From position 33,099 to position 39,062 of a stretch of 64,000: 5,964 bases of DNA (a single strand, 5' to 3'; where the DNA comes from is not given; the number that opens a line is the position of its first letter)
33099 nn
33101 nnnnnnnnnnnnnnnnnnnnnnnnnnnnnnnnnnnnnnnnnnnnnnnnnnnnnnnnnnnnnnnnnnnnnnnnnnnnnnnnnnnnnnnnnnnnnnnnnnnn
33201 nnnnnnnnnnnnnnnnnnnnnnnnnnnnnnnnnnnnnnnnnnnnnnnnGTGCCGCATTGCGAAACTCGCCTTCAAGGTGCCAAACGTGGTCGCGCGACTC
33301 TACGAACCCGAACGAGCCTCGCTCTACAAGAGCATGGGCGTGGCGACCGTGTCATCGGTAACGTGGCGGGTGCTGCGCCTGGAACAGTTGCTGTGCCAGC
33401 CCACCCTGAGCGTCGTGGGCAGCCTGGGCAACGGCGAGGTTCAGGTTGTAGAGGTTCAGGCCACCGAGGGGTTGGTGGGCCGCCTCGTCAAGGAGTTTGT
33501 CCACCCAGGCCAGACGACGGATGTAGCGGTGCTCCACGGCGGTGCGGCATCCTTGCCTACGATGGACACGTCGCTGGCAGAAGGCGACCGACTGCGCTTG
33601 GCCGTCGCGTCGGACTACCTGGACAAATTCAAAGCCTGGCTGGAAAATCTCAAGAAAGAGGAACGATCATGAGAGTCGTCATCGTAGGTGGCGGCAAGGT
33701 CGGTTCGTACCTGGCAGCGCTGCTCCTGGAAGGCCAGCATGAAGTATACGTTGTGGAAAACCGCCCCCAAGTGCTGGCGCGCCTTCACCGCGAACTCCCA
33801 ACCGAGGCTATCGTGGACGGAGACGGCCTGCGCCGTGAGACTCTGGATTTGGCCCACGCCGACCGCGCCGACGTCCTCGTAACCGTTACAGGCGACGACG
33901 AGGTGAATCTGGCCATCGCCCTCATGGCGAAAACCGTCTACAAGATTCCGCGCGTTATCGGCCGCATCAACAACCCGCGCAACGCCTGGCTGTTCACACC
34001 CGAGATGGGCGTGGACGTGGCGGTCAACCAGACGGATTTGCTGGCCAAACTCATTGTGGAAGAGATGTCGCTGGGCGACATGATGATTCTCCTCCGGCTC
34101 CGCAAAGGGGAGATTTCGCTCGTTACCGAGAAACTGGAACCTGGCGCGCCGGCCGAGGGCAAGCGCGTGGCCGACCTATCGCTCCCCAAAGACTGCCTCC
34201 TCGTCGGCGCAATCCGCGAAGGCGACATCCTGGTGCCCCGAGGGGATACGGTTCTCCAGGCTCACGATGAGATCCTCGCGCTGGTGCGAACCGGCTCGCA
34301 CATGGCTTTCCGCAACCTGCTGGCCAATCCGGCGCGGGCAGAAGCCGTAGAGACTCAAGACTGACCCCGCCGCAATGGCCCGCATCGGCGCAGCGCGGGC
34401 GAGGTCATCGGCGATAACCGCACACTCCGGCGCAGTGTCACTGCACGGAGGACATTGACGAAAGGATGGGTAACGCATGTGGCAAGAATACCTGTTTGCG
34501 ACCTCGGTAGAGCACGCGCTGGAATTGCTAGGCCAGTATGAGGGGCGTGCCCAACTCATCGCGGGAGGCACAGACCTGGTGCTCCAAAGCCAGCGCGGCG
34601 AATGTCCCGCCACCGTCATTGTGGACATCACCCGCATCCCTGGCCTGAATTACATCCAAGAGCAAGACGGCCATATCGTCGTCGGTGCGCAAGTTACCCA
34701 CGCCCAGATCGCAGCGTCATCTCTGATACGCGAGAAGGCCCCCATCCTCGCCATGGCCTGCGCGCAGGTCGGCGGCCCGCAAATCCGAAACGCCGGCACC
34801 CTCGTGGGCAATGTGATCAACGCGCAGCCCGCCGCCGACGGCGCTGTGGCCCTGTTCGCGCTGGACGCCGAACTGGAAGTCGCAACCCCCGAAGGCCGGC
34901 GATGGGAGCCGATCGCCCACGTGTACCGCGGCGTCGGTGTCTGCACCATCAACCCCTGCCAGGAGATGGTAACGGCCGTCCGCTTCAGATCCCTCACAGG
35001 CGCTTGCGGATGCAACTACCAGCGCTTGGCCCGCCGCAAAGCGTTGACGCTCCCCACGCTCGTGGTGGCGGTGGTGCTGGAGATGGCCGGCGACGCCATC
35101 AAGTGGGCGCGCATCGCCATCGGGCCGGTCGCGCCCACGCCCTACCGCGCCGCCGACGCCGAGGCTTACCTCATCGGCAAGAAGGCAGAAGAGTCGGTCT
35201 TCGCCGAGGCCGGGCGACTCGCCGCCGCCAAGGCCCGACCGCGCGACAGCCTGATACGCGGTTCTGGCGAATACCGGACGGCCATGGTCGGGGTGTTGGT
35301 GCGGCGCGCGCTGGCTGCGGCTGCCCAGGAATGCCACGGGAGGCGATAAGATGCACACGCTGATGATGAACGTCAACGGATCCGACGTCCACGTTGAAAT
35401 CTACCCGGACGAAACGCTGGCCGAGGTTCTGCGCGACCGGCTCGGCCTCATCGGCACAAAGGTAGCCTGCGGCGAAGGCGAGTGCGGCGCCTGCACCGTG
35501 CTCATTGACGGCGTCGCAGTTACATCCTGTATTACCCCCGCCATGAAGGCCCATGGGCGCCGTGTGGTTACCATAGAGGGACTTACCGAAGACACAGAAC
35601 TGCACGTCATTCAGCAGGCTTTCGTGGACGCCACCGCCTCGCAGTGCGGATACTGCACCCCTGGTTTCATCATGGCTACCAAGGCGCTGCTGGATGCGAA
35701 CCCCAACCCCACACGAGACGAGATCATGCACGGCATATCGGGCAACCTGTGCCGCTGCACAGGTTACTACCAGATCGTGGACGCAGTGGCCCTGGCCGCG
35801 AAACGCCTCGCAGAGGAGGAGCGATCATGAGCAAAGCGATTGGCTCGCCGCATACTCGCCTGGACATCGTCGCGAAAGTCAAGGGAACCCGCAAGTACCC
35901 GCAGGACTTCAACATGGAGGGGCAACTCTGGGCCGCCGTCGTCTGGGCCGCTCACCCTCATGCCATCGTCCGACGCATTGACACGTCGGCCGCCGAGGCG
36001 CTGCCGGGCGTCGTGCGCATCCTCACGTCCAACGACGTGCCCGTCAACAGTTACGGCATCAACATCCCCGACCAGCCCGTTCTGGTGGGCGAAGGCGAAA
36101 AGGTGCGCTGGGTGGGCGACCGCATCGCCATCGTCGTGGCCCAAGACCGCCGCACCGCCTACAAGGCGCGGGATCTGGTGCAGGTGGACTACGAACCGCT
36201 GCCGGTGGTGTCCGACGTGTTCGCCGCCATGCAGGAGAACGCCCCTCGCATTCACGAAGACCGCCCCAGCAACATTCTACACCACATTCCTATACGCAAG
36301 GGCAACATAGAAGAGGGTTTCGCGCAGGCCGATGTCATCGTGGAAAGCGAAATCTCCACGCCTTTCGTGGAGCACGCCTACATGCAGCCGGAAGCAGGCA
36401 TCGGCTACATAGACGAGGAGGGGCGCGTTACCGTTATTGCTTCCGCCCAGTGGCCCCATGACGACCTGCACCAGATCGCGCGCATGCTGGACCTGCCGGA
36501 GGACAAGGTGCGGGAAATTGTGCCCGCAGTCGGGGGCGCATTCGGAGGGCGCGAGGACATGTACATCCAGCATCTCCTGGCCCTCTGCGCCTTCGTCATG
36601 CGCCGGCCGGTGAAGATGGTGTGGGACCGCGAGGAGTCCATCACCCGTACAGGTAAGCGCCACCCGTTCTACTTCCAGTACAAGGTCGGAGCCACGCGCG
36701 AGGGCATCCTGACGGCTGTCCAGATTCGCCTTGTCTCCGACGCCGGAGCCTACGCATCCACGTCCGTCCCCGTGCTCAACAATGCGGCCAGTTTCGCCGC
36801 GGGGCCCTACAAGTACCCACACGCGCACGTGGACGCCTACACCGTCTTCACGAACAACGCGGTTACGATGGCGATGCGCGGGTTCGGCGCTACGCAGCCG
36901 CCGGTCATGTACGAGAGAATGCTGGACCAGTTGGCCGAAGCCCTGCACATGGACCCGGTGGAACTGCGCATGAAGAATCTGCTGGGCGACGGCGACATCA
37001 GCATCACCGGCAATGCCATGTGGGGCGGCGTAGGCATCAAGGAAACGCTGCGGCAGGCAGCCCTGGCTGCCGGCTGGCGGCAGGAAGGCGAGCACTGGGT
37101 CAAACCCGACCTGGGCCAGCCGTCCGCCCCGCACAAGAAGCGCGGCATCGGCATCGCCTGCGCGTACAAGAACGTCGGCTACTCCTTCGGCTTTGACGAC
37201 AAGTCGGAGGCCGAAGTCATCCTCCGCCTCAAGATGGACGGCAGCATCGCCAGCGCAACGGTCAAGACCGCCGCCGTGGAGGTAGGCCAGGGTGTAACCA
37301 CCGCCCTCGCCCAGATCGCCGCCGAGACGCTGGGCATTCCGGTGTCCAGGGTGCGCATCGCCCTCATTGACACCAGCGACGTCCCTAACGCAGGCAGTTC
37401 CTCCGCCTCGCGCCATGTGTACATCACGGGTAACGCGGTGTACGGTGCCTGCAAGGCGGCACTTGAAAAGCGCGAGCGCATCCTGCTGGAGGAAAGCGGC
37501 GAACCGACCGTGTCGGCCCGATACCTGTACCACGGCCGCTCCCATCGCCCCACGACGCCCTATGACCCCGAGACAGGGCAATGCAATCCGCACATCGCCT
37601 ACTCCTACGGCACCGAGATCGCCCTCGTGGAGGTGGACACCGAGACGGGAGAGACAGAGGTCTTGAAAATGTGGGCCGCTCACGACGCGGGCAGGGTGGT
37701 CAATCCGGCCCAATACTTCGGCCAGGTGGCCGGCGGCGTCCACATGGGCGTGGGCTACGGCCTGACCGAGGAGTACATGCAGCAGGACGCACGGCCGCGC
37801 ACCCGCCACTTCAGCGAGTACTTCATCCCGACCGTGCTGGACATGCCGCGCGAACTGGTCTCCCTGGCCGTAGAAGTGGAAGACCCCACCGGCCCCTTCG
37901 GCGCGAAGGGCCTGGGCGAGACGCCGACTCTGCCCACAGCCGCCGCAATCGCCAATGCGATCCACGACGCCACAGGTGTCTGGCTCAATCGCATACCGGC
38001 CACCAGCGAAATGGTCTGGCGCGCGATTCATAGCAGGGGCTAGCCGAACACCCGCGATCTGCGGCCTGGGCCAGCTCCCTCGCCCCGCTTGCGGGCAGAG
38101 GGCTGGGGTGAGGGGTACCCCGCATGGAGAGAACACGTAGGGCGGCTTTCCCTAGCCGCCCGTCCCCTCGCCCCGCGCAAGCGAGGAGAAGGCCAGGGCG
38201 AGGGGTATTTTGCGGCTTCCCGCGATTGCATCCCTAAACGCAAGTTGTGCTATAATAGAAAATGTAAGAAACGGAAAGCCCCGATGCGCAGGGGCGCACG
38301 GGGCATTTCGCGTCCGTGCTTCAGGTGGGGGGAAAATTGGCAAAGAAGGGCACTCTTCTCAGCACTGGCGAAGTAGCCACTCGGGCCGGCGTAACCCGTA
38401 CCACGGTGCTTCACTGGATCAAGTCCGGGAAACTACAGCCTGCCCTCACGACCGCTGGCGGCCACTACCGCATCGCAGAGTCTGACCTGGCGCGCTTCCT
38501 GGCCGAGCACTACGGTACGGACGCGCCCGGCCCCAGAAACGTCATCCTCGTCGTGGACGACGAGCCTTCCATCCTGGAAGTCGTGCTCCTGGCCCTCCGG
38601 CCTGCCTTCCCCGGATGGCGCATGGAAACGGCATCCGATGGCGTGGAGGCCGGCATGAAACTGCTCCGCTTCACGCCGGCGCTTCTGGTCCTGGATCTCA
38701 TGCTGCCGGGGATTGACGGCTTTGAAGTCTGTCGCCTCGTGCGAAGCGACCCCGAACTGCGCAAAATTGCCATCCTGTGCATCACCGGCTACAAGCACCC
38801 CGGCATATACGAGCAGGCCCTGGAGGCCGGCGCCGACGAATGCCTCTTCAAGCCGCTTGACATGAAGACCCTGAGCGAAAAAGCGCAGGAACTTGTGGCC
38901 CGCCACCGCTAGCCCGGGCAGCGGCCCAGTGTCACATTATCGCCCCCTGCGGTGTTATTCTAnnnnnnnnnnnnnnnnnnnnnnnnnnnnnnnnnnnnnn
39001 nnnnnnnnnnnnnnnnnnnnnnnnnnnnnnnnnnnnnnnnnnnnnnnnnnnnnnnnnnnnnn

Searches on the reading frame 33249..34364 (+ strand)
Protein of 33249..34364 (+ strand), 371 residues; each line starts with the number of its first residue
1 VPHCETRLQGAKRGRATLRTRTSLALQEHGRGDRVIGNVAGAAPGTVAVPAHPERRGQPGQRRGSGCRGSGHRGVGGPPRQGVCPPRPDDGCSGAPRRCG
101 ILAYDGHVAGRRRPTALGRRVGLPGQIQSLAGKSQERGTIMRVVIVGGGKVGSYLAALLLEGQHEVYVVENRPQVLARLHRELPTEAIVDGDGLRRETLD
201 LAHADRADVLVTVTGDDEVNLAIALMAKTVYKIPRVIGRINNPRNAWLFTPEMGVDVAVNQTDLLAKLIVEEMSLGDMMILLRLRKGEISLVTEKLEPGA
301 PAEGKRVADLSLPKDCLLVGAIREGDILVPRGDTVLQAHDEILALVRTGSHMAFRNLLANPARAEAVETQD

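Call 41: search_protein_families(library=pfam, proteins=[window:33249-34364:+], max_evalue=0.001)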
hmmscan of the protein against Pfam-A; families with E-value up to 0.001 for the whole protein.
window:33249-34364:+ (371 aa): 5 families
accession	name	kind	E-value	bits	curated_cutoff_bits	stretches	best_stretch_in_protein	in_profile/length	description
PF02254.24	TrkA_N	-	8.6e-26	91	23.8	1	143-260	1-115/116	TrkA-N domain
PF02080.26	TrkA_C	-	1.3e-11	44.6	27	1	294-358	4-70/71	TrkA-C domain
PF13241.12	NAD_binding_7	-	3.3e-07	31.3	22.1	1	142-228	9-83/104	Putative NAD(P)-binding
PF07992.20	Pyr_redox_2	-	8e-05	22.6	26.1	1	138-182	142-184/291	Pyridine nucleotide-disulphide oxidoreductase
PF00070.33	Pyr_redox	-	8.6e-05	23.4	22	1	142-179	1-38/82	Pyridine nucleotide-disulphide oxidoreductase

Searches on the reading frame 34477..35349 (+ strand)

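Call 41: search_protein_families(library=pfam, proteins=[window:34477-35349:+], max_evalue=0.001)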
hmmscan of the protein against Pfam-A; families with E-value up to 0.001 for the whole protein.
window:34477-35349:+ (290 aa): 2 families
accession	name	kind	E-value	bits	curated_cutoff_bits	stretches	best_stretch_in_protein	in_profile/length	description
PF00941.27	FAD_binding_5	-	6.1e-43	147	27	1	4-169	4-166/170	FAD binding domain in molybdopterin dehydrogenase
PF03450.22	CO_deh_flav_C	-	8.9e-23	80.8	25.5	1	183-281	4-101/102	CO dehydrogenase flavoprotein C-terminal domain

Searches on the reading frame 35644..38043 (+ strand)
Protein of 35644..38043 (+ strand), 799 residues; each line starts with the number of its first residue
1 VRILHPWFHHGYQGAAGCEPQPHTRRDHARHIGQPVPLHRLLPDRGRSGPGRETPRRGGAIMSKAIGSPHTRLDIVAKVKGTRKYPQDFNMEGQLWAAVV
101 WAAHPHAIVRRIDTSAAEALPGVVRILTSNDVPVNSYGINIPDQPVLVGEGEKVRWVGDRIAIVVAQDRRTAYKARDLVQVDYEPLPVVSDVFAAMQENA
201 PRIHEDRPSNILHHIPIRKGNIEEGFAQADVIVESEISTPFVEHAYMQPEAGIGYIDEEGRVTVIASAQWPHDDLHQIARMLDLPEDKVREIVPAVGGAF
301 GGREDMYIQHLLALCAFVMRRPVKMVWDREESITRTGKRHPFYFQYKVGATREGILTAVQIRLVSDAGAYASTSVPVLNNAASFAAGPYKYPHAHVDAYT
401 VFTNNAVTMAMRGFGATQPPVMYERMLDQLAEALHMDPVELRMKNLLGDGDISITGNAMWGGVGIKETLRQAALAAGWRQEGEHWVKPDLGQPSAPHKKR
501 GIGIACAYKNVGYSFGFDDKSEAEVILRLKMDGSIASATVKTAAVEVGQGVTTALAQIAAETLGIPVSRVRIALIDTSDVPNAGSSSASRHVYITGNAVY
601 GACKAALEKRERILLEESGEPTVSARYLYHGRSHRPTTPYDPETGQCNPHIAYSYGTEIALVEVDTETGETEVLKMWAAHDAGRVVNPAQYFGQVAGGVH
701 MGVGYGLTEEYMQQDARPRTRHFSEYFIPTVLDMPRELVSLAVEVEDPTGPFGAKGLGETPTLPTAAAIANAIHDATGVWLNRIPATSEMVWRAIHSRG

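Call 41: search_protein_families(library=pfam, proteins=[window:35644-38043:+], max_evalue=0.001)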
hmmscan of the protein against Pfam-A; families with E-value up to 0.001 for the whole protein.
window:35644-38043:+ (799 aa): 3 families
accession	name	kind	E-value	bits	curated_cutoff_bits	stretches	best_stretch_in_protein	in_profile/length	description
PF02738.23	MoCoBD_1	-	6e-82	274.9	27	1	203-446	1-244/244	Molybdopterin cofactor-binding domain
PF20256.3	MoCoBD_2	-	8.6e-62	209.6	27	1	495-735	21-283/283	Molybdopterin cofactor-binding domain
PF01315.27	Ald_Xan_dh_C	-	8e-25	87.7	31.3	1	81-187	2-110/110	Aldehyde oxidase and xanthine dehydrogenase, a/b hammerhead domain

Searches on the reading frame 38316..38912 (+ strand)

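Call 41: search_protein_families(library=pfam, proteins=[window:38316-38912:+], max_evalue=0.001)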
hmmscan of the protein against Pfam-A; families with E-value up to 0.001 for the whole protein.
window:38316-38912:+ (198 aa): 4 families
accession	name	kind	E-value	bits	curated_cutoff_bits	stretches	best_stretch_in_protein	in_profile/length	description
PF00072.30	Response_reg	-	3.7e-19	69.4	30.2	1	77-190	1-110/111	Response regulator receiver domain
PF12728.13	HTH_17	-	3.4e-12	46.9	27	1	14-65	1-50/51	Helix-turn-helix domain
PF00376.29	MerR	-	2.6e-07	30.8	28.2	1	16-52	1-37/38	MerR family regulatory protein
PF13411.12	MerR_1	-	2.2e-05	24.9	21.6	1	16-61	2-46/69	MerR HTH family regulatory protein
